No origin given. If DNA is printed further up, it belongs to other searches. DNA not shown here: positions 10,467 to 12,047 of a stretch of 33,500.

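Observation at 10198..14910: Split aconitase X translationally coupled to an IlvD/Edd dehydratase and a FAD oxidoreductase: an orphan dehydratase pathway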

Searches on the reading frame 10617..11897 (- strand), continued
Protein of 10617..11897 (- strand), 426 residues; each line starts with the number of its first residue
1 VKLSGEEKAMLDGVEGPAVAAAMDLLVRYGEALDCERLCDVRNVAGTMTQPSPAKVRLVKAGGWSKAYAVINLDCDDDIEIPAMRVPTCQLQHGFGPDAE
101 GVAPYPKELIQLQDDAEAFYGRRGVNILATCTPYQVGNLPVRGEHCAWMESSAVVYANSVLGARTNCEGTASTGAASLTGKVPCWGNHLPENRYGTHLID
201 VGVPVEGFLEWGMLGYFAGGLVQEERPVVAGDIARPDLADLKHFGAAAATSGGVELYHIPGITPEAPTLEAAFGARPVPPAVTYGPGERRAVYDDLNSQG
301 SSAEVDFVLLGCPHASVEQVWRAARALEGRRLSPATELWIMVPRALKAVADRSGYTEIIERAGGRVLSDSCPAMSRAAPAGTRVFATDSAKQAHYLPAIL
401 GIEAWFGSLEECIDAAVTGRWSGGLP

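Call 54: search_dna_similar(query=window:10617-11897:-, collection=plasmids, mode=protein, max_rows=40, max_evalue=1e-20)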
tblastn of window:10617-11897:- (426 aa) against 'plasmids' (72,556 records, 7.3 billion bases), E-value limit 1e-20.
Records with a match: 161; places in all: 163; records where one place covers at least 80% of the query: 154.
Best place of each record, by identity: <60% 161.
By first word of the organism name: Sinorhizobium 64; Rhizobium 25; Sulfitobacter 14; Paracoccus 13; Ensifer 9; Burkholderia 8; Caballeronia 4; Cupriavidus 3; Pseudomonas 2; Gemmobacter 2; and 16 more.
By predicted mobility (MOB-suite, as given by PLSDB): non-mobilizable 85; mobilizable 61; conjugative 15.
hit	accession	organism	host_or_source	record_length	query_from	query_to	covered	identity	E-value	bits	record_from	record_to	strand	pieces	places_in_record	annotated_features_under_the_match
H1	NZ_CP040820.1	Paroceanicella profunda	Cell culture,Deep seawater from Mariana ...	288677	1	425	100%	58.2%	8e-155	491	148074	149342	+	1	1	aconitase X catalytic domain-containing protein | FAD-dependent oxidoreductase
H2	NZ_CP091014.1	Burkholderia cenocepacia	-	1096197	1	425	100%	53.1%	1e-144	462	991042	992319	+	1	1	none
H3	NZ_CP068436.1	Cupriavidus necator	heavy metal containmented soil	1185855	1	421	99%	40.5%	2e-76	266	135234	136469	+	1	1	none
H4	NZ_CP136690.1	Sulfitobacter sp. LC.270.F.C4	Macrocystis pyrifera gametophyte,Whole ...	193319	4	426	99%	33.7%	1e-45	176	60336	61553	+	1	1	aconitase family protein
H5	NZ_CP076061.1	Cupriavidus sp. EM10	Pure-cultured cell,sewage water sludge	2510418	1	419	98%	34.0%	9e-44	171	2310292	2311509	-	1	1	none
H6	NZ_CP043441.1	Cupriavidus campinensis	cell culture,soil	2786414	1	419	98%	34.0%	9e-44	171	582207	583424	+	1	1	none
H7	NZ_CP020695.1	Sulfitobacter sp. D7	calanoid copepod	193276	1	426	100%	33.3%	4e-45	174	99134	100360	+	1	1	aconitase family protein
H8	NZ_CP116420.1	Sulfitobacter faviae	Hexacorallia,culture,Cold water coral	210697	1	426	100%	33.3%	2e-42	167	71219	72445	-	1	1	aconitase family protein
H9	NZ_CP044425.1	Paracoccus pantotrophus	cell culture,denitrifying, ...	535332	1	426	100%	33.2%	1e-39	159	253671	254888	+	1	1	aconitase X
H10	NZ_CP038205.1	Paracoccus pantotrophus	single cell,soil associated with ...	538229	1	426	100%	33.2%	1e-39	159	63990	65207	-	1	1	aconitase X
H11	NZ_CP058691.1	Paracoccus pantotrophus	pure culture,sewage sludge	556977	1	426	100%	33.2%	1e-39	159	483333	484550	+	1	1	aconitase X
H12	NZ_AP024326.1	Caballeronia sp. NK8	-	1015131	1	419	98%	33.7%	2e-44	172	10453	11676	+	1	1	record has no annotation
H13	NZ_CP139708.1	Sulfitobacter sp. OXR-159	Bacterial Culture,hydrothermal vent ...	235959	1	426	100%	33.1%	1e-44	173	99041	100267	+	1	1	aconitase family protein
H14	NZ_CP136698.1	Sulfitobacter dubius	Macrocystis pyrifera gametophyte,Whole ...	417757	1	426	100%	33.1%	6e-44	171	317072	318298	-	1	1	aconitase X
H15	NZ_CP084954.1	Sulfitobacter indolifex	cell culture,Seawater from the North ...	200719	1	426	100%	33.0%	4e-44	172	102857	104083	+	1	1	aconitase family protein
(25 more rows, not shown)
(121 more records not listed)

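Call 55: get_annotated_region(hit=H1, flank=12000)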
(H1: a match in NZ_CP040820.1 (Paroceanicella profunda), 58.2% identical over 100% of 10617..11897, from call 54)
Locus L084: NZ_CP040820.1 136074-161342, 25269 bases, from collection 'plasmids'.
description: Paroceanicella profunda strain D4M1 plasmid pD4M1B, complete sequence
organism: Paroceanicella profunda (NCBI taxid 2579971)
taxonomy: Bacteria; Pseudomonadota; Alphaproteobacteria; Rhodobacterales; Paracoccaceae; Paroceanicella; Paroceanicella profunda
host: -; source: Cell culture,Deep seawater from Mariana Trench; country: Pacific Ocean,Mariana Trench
typing (MOB-suite, as given by PLSDB): non-mobilizable
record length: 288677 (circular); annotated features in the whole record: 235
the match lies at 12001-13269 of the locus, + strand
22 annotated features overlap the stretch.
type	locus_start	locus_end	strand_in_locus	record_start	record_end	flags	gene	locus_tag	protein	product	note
CDS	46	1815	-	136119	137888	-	-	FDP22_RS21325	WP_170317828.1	adenylate/guanylate cyclase domain-containing protein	-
CDS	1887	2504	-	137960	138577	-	-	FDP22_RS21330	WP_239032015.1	FecR family protein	-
CDS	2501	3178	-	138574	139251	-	-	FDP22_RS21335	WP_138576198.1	Crp/Fnr family transcriptional regulator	GO:0006355 - regulation of DNA-templated transcription [Evidence IEA]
CDS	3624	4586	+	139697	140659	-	-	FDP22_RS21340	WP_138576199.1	homocysteine S-methyltransferase family protein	-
CDS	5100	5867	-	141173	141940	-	-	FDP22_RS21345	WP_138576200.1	fumarylacetoacetate hydrolase family protein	-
CDS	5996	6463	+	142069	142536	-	queF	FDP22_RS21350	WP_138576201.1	preQ(1) synthase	-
CDS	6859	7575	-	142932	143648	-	bluB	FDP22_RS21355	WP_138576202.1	5,6-dimethylbenzimidazole synthase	GO:0009236 - cobalamin biosynthetic process [Evidence IEA]; GO:0032363 - FMN catabolic process [Evidence IEA]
CDS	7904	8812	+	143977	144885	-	-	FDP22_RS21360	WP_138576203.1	LysR family transcriptional regulator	-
CDS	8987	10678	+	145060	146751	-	ilvD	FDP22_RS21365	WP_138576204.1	dihydroxy-acid dehydratase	GO:0009097 - isoleucine biosynthetic process [Evidence IEA]; GO:0009099 - valine biosynthetic process [Evidence IEA]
CDS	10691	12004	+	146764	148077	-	-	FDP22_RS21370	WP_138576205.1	FAD-dependent oxidoreductase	-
CDS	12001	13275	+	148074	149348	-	-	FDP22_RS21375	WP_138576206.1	aconitase X catalytic domain-containing protein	-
CDS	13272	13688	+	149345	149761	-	-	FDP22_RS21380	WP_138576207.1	DUF126 domain-containing protein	-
CDS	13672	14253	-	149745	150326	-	-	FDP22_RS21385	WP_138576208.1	HD domain-containing protein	-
CDS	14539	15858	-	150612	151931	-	-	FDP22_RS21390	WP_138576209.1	TRAP transporter large permease subunit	GO:0015740 - C4-dicarboxylate transport [Evidence IEA]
CDS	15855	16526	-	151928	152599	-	-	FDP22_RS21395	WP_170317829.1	TRAP transporter small permease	GO:0015740 - C4-dicarboxylate transport [Evidence IEA]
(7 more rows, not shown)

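Call 56: get_annotated_region(hit=H2, flank=12000)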
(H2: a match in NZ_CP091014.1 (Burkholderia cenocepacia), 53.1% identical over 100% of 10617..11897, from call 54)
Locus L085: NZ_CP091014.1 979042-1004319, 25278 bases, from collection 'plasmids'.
description: Burkholderia cenocepacia strain CMCC(B)23006 plasmid unnamed2, complete sequence
organism: Burkholderia cenocepacia (NCBI taxid 95486)
taxonomy: Bacteria; Pseudomonadota; Betaproteobacteria; Burkholderiales; Burkholderiaceae; Burkholderia; Burkholderia cenocepacia
host: -; source: -; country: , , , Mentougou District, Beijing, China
typing (MOB-suite, as given by PLSDB): non-mobilizable
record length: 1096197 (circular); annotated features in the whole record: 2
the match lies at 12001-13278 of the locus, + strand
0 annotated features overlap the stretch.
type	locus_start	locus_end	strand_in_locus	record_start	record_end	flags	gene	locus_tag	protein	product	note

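Call 60: search_protein_families(library=pfam, proteins=[L085:9711-11093:+, L085:11083-12000:+, L085:15145-16677:+, L085:16729-18012:+, L085:5594-6517:-, L085:4453-5460:+, L085:18572-20617:-, L085:3375-4418:+], max_evalue=0.0001)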
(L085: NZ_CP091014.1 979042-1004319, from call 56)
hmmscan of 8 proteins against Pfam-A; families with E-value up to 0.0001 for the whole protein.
L085:9711-11093:+ (460 aa): 2 families
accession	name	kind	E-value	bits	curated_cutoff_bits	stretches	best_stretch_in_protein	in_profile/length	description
PF07690.21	MFS_1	-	6.9e-41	140.7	33.4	2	33-331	5-274/347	Major Facilitator Superfamily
PF00083.30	Sugar_tr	-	1.1e-23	84.3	22.3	1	27-411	5-411/452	Sugar (and other) transporter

L085:11083-12000:+ (305 aa): 1 family
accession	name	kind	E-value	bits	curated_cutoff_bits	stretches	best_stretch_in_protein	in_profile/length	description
PF02668.22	TauD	-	1.5e-60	205.8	27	1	19-283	12-267/267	Taurine catabolism dioxygenase TauD, TfdA family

L085:15145-16677:+ (510 aa): 2 families
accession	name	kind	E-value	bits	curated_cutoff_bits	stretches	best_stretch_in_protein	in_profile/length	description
PF07690.21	MFS_1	-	2.4e-40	138.9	33.4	2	77-331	2-228/347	Major Facilitator Superfamily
PF00083.30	Sugar_tr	-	3.7e-21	76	22.3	1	106-447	46-405/452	Sugar (and other) transporter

L085:16729-18012:+ (427 aa): 2 families
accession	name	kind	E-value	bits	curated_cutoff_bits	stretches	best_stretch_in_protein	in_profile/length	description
PF13609.12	Porin_4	-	3.3e-44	152.4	27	1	39-393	1-306/310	Gram-negative porin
PF00267.27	Porin_1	-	2e-16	60.8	23.7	1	90-400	27-319/337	Gram-negative porin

L085:5594-6517:- (307 aa): 2 families
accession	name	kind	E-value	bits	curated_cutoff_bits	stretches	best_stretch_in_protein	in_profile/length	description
PF13460.12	NAD_binding_10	-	2.6e-18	67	27.2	1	29-167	1-150/184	NAD(P)H-binding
PF05368.20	NmrA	-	4.1e-14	53.3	27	1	26-259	6-252/298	NmrA-like family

L085:4453-5460:+ (335 aa): 0 families

L085:18572-20617:- (681 aa): 6 families
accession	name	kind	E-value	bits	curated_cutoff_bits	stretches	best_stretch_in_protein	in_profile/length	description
PF00456.26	Transketolase_N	-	2e-135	451.6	22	1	25-348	4-334/334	Transketolase, thiamine diphosphate binding domain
PF02779.29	Transket_pyr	-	5.2e-54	183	27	1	368-537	2-171/174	Transketolase, pyrimidine binding domain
PF22613.1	Transketolase_C_1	-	2.1e-37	128.2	27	1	554-666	1-113/113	Transketolase-like TK C-terminal domain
PF02780.25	Transketolase_C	-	1.1e-07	32.3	25.9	1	566-670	10-124/124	Transketolase, C-terminal domain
PF13292.11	DXP_synthase_N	-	3.8e-07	30.1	21.2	1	22-206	17-175/274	1-deoxy-D-xylulose-5-phosphate synthase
PF00676.26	E1_dh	-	1.6e-06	27.8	22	1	128-260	95-223/300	Dehydrogenase E1 component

L085:3375-4418:+ (347 aa): 1 family
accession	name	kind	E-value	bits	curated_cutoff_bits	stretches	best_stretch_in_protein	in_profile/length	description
PF05336.19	rhaM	-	1.6e-27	96.2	23.4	1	247-346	2-105/105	L-rhamnose mutarotase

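Call 61: find_related_loci(query=L085:12001-13287:+, collection=genome_contigs, flank=10000)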
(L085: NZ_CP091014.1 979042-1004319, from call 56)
Query L085:12001-13287:+ (428 aa) in genome_contigs; peptide patterns used: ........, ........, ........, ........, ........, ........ (x = any residue, [..] = any of these).
599 stretches matched a pattern (row limit reached: there are more); 563 encode a relative of the query (tblastn E <= 1e-3); the best 80 are kept; 80 distinct loci.
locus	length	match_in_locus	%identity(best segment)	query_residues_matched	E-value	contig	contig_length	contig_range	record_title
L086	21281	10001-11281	98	1-427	0e+0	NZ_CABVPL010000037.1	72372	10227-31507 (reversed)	Burkholderia latens isolate LMG 24064, whole genome shotgun sequence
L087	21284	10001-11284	97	1-428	0e+0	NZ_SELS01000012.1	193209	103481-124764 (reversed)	Paraburkholderia sp. UYCP14C strain UYCPa14C NODE_12_length_193209_cov_51.2566, whole genome shotgun sequence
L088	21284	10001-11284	96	1-428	0e+0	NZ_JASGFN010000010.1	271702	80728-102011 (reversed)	MAG: Paraburkholderia sp. isolate 1H005 JMF-2111-06-0001.hyb.bin.5_9, whole genome shotgun sequence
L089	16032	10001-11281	85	1-427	0e+0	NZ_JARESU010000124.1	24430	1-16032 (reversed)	Paraburkholderia sp. RL18-085-BIA-A 124, whole genome shotgun sequence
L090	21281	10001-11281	85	1-427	0e+0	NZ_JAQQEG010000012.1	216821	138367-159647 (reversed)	Paraburkholderia dipogonis strain RL18-106-BIC-C 12, whole genome shotgun sequence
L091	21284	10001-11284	82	1-428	0e+0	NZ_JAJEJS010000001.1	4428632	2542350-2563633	Paraburkholderia sp. HD33-4 assembly_1, whole genome shotgun sequence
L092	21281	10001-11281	81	1-427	0e+0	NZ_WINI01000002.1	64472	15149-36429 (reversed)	Glaciimonas soli strain GS1 contig_2, whole genome shotgun sequence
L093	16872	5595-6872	81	1-426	0e+0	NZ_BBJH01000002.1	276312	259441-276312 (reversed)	Paraburkholderia heleia NBRC 101817, whole genome shotgun sequence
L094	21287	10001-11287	76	1-427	0e+0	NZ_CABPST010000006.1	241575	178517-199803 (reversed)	Pandoraea bronchicola strain LMG 20603, whole genome shotgun sequence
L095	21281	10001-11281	74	1-426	0e+0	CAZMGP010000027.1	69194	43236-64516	MAG TPA_asm: uncultured Enterobacteriaceae bacterium isolate SRP093762_co1_12 genome assembly, contig: NODE_240_length_6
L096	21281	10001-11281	74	1-426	0e+0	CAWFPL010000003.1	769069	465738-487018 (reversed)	MAG: uncultured proteobacterium isolate MFD01299.bin.1.58 genome assembly, contig: contig_21677, whole genome shotgun se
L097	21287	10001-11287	76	1-427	0e+0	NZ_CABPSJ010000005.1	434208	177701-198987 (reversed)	Pandoraea communis strain LMG 31110, whole genome shotgun sequence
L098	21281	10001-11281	74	1-426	0e+0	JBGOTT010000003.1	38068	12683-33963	MAG: Gammaproteobacteria bacterium isolate OBJ_0618_7090110_156 k141_7475066_length_38068_cov_19.6547, whole genome shot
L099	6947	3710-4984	75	1-426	0e+0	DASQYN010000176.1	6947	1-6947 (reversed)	MAG TPA_asm: Burkholderiales bacterium isolate SMAG_U11066 k141_205221, whole genome shotgun sequence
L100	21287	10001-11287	76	1-427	0e+0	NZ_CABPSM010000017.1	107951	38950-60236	Pandoraea horticolens strain LMG 31112, whole genome shotgun sequence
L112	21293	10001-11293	70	1-427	0e+0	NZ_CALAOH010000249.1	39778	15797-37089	MAG: uncultured Azohydromonas sp. isolate SRR4028131_bin.25_CONCOCT_v1.1_MAG ERZ795039.1917, whole genome shotgun sequen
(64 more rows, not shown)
